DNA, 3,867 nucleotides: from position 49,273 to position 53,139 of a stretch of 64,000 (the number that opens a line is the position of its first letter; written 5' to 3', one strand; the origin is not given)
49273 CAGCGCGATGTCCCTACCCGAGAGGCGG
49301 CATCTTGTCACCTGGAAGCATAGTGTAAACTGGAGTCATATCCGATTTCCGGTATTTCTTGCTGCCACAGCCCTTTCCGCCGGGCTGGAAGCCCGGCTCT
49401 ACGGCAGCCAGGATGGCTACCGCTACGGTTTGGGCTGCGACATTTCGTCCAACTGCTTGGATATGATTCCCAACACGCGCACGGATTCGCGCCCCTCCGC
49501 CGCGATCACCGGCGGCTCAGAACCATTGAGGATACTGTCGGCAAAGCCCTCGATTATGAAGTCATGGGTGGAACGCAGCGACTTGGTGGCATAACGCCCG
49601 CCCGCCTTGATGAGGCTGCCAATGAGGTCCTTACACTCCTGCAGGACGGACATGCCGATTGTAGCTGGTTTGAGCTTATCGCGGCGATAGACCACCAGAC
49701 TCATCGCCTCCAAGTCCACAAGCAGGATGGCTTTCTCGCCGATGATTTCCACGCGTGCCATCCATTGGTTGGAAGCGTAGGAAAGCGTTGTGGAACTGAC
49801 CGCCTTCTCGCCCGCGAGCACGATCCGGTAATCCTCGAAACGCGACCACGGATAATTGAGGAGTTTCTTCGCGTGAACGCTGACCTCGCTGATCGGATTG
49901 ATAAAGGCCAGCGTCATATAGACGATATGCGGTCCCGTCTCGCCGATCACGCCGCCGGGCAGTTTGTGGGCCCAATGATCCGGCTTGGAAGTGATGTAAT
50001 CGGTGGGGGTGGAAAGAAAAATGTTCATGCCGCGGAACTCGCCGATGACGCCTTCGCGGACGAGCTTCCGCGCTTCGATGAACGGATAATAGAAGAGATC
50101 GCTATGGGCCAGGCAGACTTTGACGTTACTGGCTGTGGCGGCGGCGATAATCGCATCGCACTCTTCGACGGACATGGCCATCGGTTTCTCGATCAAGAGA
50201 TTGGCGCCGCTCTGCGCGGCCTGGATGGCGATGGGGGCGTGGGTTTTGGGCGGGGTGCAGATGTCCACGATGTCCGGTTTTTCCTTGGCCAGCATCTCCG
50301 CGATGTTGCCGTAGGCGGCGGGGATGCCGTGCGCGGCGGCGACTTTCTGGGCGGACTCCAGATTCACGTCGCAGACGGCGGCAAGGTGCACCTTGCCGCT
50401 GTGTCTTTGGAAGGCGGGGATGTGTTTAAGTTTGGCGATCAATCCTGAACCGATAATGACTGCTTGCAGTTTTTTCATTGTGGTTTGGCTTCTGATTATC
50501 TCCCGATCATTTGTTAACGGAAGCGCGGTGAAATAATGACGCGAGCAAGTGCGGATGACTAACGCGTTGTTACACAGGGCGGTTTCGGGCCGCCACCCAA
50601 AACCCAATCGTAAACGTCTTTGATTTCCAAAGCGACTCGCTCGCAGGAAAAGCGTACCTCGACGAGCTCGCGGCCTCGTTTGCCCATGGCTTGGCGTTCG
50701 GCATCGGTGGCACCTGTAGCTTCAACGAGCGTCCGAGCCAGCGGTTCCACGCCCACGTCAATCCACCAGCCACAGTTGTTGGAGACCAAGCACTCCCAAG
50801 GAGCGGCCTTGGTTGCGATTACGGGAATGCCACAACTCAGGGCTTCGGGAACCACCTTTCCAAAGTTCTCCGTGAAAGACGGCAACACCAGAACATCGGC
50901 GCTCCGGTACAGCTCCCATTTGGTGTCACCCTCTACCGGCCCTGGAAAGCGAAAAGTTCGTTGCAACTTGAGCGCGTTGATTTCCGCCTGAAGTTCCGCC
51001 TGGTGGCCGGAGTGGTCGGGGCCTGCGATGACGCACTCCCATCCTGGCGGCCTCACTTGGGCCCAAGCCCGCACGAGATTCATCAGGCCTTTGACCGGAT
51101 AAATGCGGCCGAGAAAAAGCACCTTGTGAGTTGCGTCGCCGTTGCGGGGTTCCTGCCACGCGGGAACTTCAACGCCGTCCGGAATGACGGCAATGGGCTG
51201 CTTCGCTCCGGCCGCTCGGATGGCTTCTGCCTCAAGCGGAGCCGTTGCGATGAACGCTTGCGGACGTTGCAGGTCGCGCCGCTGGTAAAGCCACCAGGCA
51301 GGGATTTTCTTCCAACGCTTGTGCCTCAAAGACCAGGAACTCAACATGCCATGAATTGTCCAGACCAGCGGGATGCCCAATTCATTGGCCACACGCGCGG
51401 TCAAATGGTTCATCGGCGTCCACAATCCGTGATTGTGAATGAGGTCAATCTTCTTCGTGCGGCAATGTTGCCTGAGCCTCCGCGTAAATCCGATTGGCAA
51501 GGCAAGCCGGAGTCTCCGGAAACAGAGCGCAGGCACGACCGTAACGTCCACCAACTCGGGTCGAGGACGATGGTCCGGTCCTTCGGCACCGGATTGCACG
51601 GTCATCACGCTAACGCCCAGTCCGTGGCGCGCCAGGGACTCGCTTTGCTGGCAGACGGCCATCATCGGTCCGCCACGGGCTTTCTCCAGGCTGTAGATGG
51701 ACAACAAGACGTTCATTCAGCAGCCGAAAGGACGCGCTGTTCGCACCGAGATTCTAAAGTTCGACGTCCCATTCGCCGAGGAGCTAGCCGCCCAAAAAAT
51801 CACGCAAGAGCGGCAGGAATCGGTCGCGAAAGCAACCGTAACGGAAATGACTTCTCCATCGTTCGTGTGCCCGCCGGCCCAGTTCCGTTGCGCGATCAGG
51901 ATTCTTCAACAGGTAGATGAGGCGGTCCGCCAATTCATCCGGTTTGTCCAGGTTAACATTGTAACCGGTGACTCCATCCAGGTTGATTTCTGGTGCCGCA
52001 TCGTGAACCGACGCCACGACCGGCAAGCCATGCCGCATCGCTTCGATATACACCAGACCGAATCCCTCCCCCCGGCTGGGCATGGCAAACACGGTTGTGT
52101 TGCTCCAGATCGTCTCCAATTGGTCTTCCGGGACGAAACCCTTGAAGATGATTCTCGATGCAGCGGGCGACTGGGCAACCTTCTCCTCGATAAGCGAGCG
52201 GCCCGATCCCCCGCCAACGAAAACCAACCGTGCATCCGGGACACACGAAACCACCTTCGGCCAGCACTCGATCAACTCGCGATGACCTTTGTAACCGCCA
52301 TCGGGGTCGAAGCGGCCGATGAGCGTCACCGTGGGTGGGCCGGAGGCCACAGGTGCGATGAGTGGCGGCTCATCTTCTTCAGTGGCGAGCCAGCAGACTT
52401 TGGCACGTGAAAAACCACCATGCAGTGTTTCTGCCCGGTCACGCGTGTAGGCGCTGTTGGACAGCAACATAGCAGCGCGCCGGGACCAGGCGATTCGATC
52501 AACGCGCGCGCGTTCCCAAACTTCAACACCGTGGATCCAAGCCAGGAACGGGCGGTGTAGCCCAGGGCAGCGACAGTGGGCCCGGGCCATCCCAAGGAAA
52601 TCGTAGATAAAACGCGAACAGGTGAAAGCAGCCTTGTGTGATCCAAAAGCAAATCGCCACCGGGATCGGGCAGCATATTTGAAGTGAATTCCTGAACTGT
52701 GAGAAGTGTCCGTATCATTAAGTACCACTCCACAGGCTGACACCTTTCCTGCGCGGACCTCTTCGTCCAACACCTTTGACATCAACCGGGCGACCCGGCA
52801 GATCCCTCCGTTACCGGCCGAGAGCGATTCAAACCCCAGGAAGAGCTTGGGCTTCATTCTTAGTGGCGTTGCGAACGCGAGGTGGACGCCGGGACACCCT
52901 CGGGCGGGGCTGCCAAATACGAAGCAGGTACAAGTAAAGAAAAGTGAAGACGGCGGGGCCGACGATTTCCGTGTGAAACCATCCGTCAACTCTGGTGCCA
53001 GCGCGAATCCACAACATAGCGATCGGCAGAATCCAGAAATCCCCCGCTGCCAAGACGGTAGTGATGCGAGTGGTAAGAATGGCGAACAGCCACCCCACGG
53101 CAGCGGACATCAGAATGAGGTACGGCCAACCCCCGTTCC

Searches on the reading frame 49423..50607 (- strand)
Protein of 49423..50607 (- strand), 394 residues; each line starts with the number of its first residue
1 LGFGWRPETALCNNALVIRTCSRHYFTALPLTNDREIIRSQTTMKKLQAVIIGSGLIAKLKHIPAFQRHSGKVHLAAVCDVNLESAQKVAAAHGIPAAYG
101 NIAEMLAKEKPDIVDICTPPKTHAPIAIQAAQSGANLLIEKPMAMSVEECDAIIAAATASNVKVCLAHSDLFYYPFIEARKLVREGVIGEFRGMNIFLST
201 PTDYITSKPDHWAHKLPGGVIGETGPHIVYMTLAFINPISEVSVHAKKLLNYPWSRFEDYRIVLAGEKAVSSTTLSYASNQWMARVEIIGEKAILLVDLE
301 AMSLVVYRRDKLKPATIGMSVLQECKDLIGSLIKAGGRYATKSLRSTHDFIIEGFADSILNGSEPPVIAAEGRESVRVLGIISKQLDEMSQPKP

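Call 12: search_protein_families(library=pfam, proteins=[window:49423-50607:-], max_evalue=0.001)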
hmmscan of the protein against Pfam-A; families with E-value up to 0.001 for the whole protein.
window:49423-50607:- (394 aa): 5 families
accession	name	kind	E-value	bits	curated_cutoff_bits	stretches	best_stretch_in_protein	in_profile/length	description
PF01408.29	GFO_IDH_MocA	-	3.7e-28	99.1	24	1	48-167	2-119/120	Oxidoreductase family, NAD-binding Rossmann fold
PF22725.1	GFO_IDH_MocA_C3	-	2.2e-10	41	27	1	176-294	1-122/124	GFO/IDH/MocA C-terminal domain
PF03447.22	NAD_binding_3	-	2.3e-05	25.5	24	1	52-165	5-114/116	Homoserine dehydrogenase, NAD binding domain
PF13380.12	CoA_binding_2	-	0.00072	20.4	22.8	0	91-165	39-106/116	CoA binding domain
PF02894.22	GFO_IDH_MocA_C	-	0.00082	19.7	22.9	0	180-382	1-206/218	Oxidoreductase family, C-terminal alpha/beta domain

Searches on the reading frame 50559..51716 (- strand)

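Call 12: search_protein_families(library=pfam, proteins=[window:50559-51716:-], max_evalue=0.001)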
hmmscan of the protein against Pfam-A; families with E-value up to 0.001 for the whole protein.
window:50559-51716:- (385 aa): 6 families
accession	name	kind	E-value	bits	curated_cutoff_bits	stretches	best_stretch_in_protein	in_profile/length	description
PF00534.26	Glycos_transf_1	-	6.7e-27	94.6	26.4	1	197-350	16-171/172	Glycosyl transferases group 1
PF13692.12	Glyco_trans_1_4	-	2.1e-24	86.8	27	1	197-330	2-136/142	Glycosyl transferases group 1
PF13439.12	Glyco_transf_4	-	1.2e-22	81.2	28.5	1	21-183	8-167/170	Glycosyltransferase Family 4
PF13579.12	Glyco_trans_4_4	-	9.7e-22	78.4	29.7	1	15-181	1-158/158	Glycosyl transferase 4-like domain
PF20706.3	GT4-conflict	-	3.1e-12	46.6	26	1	167-346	167-349/385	Family 4 Glycosyltransferase in conflict systems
PF13524.12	Glyco_trans_1_2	-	4.7e-05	23.8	25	1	214-365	5-142/144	Glycosyl transferase-like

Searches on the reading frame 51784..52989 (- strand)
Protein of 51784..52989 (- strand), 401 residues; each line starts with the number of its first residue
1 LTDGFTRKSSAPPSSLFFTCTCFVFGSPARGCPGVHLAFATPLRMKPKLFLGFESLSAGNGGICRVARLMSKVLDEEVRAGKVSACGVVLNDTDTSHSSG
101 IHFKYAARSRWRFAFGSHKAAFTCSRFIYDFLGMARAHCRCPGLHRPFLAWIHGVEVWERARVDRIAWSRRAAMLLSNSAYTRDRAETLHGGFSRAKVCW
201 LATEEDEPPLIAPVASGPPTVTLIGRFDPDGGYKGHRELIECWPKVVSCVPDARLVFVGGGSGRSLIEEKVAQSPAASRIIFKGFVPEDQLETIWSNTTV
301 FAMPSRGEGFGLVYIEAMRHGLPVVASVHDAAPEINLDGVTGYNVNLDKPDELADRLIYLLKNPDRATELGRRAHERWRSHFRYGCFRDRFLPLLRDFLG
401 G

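Call 12: search_protein_families(library=pfam, proteins=[window:51784-52989:-], max_evalue=0.001)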
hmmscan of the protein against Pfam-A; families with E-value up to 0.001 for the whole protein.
window:51784-52989:- (401 aa): 4 families
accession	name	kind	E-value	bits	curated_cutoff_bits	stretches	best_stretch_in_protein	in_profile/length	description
PF13692.12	Glyco_trans_1_4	-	2e-30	106.4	27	1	219-363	2-142/142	Glycosyl transferases group 1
PF00534.26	Glycos_transf_1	-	6.4e-30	104.4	26.4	1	216-376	13-171/172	Glycosyl transferases group 1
PF20706.3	GT4-conflict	-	1.4e-12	47.8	26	1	209-327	188-311/385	Family 4 Glycosyltransferase in conflict systems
PF13524.12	Glyco_trans_1_2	-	7.3e-05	23.2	25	1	279-384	28-135/144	Glycosyl transferase-like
